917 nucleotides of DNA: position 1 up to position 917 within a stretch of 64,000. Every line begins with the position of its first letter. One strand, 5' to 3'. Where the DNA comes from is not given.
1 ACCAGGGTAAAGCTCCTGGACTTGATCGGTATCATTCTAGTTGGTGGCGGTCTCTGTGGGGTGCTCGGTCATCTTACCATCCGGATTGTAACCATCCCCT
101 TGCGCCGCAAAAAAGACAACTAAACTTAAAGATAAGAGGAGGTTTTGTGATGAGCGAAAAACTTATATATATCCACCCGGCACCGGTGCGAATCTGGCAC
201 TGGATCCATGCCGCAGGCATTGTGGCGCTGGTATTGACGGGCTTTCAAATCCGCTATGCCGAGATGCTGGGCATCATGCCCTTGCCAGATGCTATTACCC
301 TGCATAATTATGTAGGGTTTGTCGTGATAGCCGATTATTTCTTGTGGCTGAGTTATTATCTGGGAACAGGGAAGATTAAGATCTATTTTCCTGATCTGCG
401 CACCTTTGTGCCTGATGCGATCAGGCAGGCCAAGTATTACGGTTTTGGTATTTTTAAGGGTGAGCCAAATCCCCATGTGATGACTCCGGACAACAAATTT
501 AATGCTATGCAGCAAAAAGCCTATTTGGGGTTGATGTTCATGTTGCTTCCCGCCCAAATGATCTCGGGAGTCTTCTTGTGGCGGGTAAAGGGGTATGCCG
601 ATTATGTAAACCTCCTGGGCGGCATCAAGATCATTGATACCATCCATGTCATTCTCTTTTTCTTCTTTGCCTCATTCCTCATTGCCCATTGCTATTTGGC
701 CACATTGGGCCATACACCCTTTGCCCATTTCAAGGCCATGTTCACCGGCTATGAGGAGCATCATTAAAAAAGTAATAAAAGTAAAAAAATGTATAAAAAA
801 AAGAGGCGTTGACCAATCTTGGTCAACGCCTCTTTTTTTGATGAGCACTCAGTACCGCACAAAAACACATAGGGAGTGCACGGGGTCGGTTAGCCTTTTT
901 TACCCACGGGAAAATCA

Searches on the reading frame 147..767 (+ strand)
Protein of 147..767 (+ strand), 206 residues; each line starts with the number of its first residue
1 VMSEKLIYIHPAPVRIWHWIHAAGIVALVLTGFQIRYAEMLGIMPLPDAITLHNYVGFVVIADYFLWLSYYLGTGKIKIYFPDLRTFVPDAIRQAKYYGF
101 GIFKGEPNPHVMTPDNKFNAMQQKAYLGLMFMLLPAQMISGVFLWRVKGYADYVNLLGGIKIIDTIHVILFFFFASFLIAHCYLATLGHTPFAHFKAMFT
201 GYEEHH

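Call 61: search_protein_families(library=pfam, proteins=[window:147-767:+], max_evalue=0.001)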
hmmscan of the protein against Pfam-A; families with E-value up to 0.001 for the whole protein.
window:147-767:+ (206 aa): 1 family
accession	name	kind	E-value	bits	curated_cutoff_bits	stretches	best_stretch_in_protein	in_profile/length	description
PF01292.26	Ni_hydr_CYTB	-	4e-24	85.8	30.1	1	10-201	2-179/179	Prokaryotic cytochrome b561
